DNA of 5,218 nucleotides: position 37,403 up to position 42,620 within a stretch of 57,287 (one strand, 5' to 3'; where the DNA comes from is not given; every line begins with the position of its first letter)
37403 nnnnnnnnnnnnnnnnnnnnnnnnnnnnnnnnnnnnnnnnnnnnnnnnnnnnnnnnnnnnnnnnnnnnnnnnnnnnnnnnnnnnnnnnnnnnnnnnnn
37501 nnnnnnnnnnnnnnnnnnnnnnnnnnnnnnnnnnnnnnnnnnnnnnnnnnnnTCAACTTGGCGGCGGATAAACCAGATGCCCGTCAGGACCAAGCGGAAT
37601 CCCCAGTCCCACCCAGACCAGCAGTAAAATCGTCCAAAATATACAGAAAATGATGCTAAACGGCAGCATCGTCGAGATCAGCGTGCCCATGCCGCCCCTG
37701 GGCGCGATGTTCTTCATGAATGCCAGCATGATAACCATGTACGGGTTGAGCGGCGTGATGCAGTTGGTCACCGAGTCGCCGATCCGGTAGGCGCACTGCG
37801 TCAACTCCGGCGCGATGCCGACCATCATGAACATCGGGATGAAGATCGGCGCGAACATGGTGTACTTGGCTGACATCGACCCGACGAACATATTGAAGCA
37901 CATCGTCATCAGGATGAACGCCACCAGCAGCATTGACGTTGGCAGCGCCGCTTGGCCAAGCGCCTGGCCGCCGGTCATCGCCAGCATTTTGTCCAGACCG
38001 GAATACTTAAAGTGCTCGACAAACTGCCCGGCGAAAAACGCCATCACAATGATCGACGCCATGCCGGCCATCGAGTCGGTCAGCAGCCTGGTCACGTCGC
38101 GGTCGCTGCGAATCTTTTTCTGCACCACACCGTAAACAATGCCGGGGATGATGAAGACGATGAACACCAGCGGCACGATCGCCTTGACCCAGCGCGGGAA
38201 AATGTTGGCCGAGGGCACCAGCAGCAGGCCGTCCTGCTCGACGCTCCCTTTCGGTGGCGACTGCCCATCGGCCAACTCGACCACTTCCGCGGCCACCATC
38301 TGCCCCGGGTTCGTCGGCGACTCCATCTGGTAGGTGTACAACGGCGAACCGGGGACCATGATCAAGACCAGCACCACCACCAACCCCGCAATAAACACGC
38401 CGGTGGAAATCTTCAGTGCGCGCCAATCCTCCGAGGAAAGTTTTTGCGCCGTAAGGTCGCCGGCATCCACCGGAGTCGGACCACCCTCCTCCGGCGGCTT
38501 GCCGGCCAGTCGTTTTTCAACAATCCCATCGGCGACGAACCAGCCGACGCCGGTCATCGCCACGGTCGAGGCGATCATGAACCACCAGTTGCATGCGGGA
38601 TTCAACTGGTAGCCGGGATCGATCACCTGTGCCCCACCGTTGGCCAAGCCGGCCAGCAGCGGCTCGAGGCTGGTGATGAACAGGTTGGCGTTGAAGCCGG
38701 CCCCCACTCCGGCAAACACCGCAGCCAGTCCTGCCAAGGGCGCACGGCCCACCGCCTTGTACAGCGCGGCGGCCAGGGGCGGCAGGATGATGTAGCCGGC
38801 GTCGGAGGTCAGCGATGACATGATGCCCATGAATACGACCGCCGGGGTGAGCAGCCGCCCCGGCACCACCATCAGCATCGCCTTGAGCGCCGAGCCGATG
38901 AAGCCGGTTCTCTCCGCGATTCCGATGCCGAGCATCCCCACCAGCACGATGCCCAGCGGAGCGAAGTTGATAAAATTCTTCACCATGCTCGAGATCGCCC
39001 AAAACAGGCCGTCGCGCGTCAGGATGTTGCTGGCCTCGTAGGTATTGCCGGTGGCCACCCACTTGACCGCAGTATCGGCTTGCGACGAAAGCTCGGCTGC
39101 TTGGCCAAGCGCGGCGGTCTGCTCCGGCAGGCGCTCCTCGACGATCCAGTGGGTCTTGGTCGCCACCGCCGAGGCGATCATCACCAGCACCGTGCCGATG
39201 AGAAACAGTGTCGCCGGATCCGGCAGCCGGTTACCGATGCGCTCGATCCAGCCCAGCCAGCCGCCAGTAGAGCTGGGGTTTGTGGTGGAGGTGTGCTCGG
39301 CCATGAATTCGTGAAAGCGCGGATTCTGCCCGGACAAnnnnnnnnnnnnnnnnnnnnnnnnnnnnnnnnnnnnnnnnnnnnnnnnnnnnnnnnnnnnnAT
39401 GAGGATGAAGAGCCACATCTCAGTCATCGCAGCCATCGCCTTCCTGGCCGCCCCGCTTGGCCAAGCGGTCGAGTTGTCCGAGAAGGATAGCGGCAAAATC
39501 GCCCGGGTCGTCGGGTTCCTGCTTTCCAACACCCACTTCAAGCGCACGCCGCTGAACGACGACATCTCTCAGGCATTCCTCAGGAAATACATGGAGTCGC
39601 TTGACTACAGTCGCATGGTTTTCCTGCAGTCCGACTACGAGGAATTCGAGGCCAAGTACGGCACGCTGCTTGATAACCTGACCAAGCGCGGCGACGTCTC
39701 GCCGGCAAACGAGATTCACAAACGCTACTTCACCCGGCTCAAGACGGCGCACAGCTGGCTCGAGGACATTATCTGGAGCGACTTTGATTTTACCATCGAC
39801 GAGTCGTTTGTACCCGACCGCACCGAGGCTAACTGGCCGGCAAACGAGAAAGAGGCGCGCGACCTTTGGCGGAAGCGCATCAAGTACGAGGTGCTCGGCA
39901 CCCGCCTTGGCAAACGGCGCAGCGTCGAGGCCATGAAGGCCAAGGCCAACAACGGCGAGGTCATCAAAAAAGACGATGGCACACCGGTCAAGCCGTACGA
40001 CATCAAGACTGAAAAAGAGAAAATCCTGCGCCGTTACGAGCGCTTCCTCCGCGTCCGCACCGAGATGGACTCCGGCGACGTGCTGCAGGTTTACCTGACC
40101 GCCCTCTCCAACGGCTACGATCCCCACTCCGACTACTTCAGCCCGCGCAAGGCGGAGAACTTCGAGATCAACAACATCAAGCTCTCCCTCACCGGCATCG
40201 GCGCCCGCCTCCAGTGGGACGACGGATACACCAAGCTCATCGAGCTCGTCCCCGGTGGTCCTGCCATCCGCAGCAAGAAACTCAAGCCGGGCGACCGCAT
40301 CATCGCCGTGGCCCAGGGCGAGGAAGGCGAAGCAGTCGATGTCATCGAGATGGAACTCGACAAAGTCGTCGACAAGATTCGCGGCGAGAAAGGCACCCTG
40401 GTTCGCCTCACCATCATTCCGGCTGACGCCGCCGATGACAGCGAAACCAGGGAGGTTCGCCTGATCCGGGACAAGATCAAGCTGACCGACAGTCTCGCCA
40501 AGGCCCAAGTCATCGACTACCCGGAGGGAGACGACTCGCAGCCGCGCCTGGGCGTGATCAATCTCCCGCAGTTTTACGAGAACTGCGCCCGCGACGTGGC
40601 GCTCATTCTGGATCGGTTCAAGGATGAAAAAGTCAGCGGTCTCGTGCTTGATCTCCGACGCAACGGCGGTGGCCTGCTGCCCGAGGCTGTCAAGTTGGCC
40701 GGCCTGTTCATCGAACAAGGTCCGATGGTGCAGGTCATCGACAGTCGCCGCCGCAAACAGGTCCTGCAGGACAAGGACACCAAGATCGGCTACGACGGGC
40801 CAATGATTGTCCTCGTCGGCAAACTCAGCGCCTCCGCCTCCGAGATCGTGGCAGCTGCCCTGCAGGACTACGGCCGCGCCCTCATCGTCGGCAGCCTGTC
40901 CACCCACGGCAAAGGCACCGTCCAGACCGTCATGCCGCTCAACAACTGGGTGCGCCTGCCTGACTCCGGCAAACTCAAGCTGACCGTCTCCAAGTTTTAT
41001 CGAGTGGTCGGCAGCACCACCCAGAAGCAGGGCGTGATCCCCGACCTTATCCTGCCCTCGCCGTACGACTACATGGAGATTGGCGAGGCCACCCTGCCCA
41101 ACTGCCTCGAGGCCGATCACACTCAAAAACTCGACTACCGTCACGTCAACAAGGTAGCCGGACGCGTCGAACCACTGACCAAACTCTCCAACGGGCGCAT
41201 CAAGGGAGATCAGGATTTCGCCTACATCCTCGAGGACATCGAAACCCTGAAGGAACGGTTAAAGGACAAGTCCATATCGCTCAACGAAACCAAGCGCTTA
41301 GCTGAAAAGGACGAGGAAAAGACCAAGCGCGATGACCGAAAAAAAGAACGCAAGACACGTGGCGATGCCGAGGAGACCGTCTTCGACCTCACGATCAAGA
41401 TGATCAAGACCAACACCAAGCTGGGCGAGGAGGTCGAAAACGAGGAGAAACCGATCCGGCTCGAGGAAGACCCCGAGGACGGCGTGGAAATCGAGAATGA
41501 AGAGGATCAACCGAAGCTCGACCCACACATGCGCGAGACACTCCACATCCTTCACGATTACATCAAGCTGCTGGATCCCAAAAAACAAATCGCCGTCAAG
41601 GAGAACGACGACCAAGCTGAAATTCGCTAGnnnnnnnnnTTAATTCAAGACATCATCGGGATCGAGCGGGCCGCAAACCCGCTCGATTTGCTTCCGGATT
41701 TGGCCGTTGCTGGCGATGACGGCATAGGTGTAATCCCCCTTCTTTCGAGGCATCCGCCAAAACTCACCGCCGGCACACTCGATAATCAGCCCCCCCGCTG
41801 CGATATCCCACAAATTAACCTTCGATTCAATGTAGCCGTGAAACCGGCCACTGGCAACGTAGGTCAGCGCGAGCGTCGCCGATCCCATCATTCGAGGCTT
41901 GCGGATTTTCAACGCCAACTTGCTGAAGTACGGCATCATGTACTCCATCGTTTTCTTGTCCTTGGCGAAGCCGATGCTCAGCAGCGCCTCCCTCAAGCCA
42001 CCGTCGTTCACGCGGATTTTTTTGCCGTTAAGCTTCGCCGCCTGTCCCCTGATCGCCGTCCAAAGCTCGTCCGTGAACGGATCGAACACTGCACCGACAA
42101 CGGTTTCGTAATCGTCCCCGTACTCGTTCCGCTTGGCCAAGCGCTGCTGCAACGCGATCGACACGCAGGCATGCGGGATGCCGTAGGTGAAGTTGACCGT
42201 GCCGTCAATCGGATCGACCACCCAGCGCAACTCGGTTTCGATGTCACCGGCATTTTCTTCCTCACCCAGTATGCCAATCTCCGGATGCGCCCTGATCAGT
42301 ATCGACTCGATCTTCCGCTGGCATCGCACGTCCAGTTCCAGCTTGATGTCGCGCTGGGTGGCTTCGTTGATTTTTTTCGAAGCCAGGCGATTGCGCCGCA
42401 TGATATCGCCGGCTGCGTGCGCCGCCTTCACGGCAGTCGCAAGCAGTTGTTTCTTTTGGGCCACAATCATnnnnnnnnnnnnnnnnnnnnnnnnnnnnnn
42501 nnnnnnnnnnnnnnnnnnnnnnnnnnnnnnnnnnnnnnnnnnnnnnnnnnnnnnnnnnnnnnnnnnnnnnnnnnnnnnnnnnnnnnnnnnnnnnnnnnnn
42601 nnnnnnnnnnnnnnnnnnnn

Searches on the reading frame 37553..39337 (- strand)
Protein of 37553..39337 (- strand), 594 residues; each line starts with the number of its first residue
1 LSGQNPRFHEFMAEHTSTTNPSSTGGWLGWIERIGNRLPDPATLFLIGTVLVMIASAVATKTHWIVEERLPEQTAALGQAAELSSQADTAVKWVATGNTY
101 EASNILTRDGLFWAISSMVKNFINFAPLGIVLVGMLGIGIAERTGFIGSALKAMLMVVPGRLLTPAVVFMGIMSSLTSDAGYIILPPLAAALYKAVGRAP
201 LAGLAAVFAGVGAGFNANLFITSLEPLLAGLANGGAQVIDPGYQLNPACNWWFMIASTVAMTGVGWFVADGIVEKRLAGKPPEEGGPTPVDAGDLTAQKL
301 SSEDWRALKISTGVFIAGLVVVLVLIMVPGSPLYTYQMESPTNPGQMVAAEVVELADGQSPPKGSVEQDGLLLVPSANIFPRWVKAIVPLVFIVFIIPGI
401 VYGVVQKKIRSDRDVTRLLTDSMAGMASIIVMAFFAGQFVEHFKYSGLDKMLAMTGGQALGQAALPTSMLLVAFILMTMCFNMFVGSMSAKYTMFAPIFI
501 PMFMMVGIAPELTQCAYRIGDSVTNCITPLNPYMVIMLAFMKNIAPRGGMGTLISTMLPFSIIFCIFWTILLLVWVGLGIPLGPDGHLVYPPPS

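Call 13: search_protein_families(library=pfam, proteins=[window:37553-39337:-], max_evalue=0.001)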
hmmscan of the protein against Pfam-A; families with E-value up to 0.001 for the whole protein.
window:37553-39337:- (594 aa): 2 families
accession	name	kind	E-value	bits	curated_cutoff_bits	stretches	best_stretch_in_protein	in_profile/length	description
PF03806.19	ABG_transport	-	2.5e-155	518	27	2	27-336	2-285/502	AbgT putative transporter family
PF03606.21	DcuC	-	7e-06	25.3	23.1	1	386-572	276-459/461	C4-dicarboxylate anaerobic carrier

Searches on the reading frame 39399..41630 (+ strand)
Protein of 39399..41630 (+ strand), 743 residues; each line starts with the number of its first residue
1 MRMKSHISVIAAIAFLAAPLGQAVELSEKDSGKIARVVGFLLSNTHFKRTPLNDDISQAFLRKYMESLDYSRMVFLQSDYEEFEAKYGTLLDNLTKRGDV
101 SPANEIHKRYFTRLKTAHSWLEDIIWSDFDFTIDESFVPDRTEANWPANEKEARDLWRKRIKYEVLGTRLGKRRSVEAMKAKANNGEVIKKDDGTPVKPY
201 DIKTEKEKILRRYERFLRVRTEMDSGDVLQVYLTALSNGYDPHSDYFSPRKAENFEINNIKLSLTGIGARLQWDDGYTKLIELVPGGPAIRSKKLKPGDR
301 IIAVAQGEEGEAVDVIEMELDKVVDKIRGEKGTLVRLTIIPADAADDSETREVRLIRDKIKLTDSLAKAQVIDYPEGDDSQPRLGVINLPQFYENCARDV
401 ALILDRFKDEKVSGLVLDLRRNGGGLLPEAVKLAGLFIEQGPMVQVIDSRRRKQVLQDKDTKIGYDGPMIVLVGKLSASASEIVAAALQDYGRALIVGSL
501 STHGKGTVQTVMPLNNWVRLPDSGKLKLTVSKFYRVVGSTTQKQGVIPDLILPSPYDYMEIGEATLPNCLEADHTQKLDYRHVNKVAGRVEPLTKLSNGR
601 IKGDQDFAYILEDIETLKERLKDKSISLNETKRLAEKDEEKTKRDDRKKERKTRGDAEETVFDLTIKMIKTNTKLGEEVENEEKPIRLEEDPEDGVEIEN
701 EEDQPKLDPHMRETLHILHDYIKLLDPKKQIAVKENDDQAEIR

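Call 13: search_protein_families(library=pfam, proteins=[window:39399-41630:+], max_evalue=0.001)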
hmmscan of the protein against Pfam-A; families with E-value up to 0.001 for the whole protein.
window:39399-41630:+ (743 aa): 4 families
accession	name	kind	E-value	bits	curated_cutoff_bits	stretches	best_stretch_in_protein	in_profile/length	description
PF17804.6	TSP_NTD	-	1e-51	176.3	26.4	1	42-250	5-188/188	Tail specific protease N-terminal domain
PF03572.23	Peptidase_S41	-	9.7e-45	152.6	24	1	384-550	2-163/165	Peptidase family S41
PF11818.13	DUF3340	-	4.2e-28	98.8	28.6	1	556-723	1-155/155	C-terminal domain of tail specific protease (DUF3340)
PF00595.29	PDZ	-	2.1e-07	31.6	23.2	1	268-339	13-80/81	PDZ domain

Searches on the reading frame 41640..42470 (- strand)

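Call 13: search_protein_families(library=pfam, proteins=[window:41640-42470:-], max_evalue=0.001)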
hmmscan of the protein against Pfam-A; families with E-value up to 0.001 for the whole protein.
window:41640-42470:- (276 aa): 1 family
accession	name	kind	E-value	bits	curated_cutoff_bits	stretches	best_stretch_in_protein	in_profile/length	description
PF00459.30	Inositol_P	-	9.5e-46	156.9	27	1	7-253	3-252/271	Inositol monophosphatase family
